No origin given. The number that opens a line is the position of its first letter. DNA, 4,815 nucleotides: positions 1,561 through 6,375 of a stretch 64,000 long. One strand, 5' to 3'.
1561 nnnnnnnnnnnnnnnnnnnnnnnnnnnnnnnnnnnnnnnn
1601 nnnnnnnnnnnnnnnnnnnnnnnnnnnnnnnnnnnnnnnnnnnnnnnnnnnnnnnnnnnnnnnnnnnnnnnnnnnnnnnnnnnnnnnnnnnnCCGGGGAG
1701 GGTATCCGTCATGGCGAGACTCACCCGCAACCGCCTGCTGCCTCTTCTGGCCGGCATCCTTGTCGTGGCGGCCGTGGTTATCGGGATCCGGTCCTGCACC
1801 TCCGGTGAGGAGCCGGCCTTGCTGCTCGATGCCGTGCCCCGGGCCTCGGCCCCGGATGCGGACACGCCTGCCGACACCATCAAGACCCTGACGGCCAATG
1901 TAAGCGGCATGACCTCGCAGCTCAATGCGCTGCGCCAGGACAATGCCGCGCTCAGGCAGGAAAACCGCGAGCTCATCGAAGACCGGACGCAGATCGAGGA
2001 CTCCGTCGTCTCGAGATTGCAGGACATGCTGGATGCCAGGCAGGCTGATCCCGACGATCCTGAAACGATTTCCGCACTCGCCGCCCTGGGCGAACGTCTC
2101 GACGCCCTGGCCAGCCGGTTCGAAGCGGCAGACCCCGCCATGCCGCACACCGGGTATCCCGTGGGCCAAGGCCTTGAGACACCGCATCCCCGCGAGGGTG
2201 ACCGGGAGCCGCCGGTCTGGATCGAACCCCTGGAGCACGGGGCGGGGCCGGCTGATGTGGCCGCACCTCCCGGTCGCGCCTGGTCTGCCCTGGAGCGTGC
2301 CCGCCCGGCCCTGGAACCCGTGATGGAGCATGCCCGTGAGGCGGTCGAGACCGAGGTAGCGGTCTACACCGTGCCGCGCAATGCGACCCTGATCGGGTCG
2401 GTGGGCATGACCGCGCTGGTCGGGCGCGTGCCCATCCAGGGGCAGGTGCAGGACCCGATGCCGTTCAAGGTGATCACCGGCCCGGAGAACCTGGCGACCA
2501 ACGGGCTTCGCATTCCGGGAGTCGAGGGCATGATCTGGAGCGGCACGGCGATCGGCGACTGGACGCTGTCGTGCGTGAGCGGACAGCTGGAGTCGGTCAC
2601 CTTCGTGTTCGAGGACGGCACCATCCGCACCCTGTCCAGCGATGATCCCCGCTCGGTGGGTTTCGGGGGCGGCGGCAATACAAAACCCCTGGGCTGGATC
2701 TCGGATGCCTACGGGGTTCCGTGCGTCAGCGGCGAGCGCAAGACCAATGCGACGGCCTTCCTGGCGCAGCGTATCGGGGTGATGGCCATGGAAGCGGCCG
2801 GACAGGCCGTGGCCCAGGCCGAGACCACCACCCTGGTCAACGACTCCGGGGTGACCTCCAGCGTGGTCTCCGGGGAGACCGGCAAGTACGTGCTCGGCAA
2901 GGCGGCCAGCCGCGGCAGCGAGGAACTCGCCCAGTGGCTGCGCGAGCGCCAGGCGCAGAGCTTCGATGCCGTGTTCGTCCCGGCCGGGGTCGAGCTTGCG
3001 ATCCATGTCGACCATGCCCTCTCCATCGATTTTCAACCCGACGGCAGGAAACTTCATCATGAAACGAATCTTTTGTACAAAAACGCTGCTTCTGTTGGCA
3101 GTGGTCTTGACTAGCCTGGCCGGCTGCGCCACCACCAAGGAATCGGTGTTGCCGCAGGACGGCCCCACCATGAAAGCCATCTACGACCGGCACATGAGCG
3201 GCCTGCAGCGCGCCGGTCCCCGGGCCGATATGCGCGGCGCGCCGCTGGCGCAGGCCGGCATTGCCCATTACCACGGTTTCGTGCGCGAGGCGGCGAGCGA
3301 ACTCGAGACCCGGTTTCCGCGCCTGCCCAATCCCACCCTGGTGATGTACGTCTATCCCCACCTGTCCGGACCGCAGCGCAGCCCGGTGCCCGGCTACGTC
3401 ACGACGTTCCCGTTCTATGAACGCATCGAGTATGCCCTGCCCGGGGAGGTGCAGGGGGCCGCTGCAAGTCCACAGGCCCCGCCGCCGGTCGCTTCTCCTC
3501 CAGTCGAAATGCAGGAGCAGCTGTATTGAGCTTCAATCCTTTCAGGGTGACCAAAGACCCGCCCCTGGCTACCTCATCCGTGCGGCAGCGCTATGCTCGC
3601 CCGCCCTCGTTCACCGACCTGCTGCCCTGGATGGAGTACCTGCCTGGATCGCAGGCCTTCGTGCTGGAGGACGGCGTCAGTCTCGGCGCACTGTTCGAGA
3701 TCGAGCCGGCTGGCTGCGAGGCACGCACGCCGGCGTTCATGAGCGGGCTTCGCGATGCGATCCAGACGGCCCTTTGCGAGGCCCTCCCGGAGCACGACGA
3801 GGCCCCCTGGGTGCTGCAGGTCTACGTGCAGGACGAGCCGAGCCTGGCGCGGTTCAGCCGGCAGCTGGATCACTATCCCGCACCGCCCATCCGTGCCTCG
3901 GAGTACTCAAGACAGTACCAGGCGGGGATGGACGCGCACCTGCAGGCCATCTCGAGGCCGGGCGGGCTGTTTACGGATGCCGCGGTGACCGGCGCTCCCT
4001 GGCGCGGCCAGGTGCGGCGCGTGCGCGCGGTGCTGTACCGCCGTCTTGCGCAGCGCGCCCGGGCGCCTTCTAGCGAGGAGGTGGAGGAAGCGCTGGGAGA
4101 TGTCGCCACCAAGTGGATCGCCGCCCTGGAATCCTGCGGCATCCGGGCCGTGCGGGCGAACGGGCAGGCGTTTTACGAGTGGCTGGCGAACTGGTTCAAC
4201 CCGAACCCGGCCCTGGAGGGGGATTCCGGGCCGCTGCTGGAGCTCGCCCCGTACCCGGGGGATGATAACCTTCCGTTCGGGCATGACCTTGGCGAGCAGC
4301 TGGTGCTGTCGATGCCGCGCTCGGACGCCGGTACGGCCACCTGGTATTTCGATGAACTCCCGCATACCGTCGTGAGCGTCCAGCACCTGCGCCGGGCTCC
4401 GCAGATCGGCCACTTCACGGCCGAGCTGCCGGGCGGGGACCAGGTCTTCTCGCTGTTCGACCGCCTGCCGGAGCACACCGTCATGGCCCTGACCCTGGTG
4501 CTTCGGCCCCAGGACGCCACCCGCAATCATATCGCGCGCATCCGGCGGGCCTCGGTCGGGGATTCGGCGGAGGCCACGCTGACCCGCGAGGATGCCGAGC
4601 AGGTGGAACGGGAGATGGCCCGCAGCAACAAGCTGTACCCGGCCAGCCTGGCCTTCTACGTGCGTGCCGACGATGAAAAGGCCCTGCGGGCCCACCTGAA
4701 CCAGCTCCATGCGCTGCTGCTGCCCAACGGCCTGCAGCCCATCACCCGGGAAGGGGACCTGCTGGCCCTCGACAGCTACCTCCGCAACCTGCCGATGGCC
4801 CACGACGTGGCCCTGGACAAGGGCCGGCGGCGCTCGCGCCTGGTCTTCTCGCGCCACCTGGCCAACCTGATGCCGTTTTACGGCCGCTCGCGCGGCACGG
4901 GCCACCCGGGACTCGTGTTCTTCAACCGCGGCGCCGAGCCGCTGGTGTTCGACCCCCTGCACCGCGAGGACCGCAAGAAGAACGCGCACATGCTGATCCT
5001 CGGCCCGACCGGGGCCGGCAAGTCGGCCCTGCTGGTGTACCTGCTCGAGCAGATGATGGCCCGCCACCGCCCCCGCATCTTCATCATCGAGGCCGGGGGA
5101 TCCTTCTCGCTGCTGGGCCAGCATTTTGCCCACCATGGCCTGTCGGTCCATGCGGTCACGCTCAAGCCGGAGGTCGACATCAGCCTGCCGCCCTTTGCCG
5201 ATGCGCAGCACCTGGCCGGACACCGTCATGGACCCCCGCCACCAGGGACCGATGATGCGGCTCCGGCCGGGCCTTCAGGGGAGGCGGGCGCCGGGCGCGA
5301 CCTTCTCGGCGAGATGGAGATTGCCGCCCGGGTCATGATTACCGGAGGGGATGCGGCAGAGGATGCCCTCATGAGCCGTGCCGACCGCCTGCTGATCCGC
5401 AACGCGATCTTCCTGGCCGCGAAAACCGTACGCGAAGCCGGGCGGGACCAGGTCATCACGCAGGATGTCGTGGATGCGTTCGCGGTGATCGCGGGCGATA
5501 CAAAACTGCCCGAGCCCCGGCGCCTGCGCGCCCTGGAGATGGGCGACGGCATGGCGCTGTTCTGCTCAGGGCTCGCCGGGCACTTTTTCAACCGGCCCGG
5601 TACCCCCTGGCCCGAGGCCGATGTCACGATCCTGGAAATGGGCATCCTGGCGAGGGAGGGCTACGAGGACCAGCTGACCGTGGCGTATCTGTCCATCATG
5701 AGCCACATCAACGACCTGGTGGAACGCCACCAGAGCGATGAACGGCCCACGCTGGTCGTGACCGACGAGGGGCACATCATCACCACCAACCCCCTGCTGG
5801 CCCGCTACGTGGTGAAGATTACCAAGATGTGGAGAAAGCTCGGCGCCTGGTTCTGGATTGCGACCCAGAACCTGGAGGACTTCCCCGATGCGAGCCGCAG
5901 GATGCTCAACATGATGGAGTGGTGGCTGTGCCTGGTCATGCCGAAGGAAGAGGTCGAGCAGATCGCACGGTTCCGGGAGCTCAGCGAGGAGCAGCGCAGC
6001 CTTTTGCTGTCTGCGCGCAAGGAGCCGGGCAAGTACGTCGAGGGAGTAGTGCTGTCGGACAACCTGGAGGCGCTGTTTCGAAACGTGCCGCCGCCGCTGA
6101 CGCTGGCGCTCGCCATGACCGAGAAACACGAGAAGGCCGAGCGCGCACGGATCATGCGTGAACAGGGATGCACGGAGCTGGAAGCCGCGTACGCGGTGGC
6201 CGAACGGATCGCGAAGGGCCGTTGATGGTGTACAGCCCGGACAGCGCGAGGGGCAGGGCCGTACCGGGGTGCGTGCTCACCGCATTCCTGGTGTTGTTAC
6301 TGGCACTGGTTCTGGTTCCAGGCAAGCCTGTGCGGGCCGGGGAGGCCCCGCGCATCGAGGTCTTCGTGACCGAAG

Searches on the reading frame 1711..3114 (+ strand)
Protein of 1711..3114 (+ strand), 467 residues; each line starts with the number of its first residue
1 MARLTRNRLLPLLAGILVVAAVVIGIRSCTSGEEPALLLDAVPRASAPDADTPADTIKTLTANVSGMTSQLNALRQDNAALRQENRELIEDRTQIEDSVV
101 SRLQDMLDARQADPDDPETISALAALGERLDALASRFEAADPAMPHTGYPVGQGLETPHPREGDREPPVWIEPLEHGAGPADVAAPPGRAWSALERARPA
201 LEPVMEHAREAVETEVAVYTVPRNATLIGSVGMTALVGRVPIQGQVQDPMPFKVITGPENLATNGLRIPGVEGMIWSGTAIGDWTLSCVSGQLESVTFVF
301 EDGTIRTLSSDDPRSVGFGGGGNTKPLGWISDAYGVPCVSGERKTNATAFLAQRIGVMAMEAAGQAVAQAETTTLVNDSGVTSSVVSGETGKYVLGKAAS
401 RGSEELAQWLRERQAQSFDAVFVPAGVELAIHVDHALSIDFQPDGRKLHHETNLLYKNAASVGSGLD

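Call 35: search_protein_families(library=pfam, proteins=[window:1711-3114:+], max_evalue=0.001)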
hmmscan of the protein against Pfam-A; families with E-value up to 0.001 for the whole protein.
window:1711-3114:+ (467 aa): 1 family
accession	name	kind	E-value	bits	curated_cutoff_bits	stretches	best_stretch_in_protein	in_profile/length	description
PF06005.17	ZapB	-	0.00098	20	31.5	0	54-101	17-64/71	Cell division protein ZapB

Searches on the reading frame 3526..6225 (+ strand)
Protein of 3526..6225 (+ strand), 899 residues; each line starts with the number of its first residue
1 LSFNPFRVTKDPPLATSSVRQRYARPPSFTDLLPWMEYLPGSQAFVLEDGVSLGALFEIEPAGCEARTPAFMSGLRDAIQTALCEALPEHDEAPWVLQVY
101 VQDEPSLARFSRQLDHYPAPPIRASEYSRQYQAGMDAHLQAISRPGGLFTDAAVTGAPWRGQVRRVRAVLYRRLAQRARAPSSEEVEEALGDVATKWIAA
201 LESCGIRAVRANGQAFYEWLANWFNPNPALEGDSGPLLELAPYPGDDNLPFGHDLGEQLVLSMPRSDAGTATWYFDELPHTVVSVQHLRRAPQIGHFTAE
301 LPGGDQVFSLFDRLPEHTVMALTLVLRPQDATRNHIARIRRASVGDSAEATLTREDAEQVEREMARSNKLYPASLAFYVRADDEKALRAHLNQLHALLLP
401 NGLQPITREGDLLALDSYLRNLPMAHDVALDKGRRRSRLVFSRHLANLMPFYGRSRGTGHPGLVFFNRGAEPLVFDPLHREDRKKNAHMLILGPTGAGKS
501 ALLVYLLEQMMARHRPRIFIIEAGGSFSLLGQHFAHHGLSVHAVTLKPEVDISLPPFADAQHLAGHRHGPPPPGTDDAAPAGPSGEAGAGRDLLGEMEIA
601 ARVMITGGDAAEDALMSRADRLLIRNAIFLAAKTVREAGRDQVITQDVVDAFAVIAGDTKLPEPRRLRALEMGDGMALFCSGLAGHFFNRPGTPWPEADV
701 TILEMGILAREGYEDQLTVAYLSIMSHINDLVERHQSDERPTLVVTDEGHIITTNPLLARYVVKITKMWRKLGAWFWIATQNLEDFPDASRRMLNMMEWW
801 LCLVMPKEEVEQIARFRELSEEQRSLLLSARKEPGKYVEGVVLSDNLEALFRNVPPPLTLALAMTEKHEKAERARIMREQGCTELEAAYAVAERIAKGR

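Call 35: search_protein_families(library=pfam, proteins=[window:3526-6225:+], max_evalue=0.001)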
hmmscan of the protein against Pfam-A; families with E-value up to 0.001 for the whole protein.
window:3526-6225:+ (899 aa): 4 families
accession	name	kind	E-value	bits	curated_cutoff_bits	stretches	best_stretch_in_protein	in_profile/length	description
PF11130.14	TraC_F_IV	-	1.4e-89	301.2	28.1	1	29-425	1-374/375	TraC protein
PF19044.6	P-loop_TraG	-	2.2e-05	23.7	25.8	0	480-532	23-74/413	TraG P-loop domain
PF01580.24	FtsK_SpoIIIE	-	0.00013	21.9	24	0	482-516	34-69/221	FtsK/SpoIIIE family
PF01935.23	DUF87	-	0.00014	22.5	23.2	1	487-528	24-65/220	Helicase HerA, central domain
